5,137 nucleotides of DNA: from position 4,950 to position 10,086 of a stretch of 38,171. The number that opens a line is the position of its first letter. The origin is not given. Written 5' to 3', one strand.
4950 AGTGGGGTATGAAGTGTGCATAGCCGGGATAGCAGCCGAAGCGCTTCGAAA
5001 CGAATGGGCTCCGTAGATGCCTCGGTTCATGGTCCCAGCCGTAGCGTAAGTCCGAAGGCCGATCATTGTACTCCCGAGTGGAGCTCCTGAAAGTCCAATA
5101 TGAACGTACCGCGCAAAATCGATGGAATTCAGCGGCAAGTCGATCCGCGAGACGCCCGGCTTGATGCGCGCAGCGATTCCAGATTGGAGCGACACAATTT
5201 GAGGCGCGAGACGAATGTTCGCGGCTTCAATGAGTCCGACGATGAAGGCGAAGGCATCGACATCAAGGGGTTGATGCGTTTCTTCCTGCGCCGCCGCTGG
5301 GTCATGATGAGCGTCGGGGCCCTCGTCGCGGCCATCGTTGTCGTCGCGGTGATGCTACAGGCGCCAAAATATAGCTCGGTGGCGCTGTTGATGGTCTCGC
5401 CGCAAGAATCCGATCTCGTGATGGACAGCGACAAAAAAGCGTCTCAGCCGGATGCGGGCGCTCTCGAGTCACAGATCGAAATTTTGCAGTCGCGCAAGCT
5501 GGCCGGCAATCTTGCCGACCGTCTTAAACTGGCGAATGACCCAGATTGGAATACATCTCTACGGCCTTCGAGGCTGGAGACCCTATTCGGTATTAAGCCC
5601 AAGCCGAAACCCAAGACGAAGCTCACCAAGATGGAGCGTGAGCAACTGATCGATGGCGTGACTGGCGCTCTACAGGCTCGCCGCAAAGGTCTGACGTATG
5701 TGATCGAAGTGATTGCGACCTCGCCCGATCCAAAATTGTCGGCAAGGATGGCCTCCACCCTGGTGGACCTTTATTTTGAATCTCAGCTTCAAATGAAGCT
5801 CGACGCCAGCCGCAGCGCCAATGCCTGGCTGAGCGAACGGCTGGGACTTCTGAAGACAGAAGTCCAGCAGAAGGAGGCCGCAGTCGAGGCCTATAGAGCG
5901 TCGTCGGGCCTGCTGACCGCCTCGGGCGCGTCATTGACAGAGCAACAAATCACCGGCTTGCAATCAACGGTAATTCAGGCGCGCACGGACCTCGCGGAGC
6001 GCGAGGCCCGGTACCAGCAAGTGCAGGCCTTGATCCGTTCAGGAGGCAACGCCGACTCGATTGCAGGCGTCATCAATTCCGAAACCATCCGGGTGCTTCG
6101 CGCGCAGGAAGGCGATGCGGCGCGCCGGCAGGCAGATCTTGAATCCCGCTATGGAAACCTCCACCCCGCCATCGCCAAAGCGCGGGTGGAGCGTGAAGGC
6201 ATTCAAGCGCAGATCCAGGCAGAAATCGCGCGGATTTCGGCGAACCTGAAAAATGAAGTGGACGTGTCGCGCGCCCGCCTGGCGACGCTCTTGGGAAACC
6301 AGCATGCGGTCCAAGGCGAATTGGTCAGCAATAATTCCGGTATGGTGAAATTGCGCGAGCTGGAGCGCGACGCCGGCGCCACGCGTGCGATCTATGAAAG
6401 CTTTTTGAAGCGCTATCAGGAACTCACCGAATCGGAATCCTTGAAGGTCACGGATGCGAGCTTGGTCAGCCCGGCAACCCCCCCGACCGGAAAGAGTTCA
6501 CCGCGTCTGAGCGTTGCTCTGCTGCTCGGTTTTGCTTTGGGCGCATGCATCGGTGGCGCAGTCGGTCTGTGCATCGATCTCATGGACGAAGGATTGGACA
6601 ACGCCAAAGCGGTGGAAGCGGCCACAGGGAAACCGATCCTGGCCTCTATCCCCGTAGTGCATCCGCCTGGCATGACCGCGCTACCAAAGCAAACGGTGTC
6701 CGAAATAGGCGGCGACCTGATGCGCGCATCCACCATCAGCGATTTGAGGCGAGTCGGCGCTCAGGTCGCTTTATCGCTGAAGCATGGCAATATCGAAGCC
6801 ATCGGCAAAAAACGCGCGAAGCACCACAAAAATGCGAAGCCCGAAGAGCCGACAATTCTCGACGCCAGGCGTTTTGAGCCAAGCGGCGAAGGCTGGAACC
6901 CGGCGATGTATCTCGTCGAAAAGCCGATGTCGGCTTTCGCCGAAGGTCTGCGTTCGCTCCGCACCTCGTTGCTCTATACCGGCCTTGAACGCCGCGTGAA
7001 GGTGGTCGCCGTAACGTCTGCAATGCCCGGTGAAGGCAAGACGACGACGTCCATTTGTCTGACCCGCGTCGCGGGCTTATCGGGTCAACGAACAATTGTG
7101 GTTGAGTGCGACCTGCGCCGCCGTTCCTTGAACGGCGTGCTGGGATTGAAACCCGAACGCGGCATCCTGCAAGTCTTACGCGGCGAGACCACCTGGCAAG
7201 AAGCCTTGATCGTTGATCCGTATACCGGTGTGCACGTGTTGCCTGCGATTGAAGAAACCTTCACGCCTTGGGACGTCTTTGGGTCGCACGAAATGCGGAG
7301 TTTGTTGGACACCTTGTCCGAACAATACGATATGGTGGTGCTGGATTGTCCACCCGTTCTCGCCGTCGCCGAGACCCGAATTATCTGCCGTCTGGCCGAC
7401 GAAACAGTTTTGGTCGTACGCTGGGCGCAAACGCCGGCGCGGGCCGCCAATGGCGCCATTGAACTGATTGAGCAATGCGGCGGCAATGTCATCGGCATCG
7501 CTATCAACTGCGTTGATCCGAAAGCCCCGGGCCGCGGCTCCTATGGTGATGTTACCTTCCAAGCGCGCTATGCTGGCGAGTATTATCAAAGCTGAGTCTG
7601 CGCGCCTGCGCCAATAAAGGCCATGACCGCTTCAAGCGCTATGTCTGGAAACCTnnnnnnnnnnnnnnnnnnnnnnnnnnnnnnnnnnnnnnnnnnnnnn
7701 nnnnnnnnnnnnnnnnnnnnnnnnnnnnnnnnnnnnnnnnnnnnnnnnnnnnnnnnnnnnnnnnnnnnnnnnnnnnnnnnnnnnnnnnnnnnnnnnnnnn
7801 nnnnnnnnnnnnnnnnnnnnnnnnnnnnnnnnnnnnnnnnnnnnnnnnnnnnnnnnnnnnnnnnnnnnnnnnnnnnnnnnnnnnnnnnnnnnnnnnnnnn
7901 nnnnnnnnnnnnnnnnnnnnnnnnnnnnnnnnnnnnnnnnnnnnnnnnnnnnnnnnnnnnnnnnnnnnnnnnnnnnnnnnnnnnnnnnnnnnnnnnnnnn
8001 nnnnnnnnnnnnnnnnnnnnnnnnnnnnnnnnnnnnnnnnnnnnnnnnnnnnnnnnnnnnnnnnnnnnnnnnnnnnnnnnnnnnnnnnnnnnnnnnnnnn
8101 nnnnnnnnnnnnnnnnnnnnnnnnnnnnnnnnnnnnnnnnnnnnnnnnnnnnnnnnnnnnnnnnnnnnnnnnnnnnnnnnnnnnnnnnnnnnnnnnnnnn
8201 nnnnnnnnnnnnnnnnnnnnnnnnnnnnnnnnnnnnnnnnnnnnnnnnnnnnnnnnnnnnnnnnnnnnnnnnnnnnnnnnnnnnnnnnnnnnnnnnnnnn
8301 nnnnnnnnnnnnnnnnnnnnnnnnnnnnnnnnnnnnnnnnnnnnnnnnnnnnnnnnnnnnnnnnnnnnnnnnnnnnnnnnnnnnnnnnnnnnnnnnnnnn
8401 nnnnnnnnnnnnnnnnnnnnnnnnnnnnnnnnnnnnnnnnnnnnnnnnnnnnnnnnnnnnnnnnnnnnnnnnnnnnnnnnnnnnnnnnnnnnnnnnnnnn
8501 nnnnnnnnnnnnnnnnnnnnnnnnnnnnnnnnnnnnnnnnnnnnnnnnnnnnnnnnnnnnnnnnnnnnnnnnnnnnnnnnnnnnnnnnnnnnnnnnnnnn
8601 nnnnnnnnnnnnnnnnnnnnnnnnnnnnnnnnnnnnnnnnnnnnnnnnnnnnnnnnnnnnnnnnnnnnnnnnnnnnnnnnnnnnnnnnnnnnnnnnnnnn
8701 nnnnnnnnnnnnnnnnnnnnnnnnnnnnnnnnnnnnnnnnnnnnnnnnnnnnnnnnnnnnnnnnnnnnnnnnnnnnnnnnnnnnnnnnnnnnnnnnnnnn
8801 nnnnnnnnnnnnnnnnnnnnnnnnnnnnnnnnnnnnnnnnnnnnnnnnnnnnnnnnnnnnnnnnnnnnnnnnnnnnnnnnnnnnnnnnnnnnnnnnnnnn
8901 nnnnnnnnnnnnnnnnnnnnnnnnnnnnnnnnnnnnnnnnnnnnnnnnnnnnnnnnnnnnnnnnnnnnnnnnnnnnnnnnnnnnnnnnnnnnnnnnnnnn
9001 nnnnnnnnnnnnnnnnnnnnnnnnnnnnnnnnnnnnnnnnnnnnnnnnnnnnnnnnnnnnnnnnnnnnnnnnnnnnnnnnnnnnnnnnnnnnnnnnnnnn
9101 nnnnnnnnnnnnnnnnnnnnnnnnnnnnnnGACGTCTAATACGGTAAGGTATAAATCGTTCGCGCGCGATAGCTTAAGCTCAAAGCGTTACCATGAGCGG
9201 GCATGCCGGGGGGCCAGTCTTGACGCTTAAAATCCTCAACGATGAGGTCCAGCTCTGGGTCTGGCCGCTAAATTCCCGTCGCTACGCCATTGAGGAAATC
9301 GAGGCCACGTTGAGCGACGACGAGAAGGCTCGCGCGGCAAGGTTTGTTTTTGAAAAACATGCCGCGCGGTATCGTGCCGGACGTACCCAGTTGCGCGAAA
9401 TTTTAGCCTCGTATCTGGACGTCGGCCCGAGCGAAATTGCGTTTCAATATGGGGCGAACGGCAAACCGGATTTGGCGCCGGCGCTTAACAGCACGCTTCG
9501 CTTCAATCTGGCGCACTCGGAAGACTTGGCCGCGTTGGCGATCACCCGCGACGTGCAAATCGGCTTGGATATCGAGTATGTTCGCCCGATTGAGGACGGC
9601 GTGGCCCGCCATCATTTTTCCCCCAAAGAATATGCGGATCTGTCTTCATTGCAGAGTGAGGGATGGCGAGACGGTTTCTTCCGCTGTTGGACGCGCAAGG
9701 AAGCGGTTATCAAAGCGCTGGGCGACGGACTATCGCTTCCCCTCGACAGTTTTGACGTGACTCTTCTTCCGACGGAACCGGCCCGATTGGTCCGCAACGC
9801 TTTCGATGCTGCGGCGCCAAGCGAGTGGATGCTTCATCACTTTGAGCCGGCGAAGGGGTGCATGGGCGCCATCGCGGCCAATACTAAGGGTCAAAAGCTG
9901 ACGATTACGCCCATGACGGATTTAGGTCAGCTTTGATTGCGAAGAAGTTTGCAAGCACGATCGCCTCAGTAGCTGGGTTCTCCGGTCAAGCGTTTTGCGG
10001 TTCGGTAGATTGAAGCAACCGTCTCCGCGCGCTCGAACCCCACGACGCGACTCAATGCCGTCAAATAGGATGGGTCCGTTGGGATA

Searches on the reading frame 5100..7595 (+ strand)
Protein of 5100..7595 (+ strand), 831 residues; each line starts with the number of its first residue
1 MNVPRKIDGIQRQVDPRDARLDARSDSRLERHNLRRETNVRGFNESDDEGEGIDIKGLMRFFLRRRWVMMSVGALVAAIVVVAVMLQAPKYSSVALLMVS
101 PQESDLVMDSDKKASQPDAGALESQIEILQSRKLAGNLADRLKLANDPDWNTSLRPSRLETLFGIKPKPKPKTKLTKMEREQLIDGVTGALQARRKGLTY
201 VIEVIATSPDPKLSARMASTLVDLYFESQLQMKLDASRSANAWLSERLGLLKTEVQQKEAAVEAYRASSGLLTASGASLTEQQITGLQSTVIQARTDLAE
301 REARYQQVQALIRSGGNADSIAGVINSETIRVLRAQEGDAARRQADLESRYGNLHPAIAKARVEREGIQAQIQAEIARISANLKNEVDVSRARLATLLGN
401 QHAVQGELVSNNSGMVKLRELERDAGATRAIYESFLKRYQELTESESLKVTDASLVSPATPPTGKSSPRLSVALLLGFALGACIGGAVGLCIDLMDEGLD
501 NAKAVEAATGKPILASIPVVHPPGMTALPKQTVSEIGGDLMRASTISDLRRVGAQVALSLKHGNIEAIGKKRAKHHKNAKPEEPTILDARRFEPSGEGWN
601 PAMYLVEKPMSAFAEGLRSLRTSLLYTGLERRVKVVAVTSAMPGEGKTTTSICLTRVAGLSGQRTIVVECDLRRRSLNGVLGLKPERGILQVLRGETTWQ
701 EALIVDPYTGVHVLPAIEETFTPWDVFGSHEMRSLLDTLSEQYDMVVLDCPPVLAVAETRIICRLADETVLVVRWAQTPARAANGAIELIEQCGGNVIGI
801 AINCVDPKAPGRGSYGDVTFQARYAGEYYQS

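Call 6: search_protein_families(library=pfam, proteins=[window:5100-7595:+], max_evalue=0.01)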
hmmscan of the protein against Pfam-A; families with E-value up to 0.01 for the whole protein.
window:5100-7595:+ (831 aa): 6 families
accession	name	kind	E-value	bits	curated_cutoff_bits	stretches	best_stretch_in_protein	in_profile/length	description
PF13614.12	AAA_31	-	5.8e-12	46.3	27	1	634-791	2-162/177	AAA domain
PF02706.20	Wzz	-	9.5e-10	39.1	25.5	1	52-140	2-89/91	Chain length determinant protein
PF13807.11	GNVR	-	9.2e-07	29.1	27.7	1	420-490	8-78/82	G-rich domain on putative tyrosine kinase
PF01656.29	CbiA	-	0.00056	20.3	25.4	1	636-808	1-86/125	CobQ/CobB/MinD/ParA nucleotide binding domain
PF01268.25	FTHFS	-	0.0036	16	27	1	631-684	55-105/556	Formate--tetrahydrofolate ligase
PF10609.15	ParA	-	0.0075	16.1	27.1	0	634-804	4-174/246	NUBPL iron-transfer P-loop NTPase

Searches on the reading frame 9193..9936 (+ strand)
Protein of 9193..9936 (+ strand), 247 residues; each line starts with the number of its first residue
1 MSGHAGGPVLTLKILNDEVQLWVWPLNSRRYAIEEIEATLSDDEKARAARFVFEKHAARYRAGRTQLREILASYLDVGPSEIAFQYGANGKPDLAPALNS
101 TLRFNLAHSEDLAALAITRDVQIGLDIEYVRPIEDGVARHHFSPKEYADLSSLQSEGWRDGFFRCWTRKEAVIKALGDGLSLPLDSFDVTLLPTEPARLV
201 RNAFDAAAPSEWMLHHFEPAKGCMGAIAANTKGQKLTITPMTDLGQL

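Call 6: search_protein_families(library=pfam, proteins=[window:9193-9936:+], max_evalue=0.01)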
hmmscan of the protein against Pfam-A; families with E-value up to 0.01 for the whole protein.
window:9193-9936:+ (247 aa): 2 families
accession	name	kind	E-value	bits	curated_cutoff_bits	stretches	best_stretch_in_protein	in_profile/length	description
PF01648.25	ACPS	-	3.1e-18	66.3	25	1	122-215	1-100/111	4'-phosphopantetheinyl transferase superfamily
PF22624.1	AASDHPPT_N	-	1.2e-09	38.8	27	1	36-116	13-96/100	4'-phosphopantetheinyl transferase, N-terminal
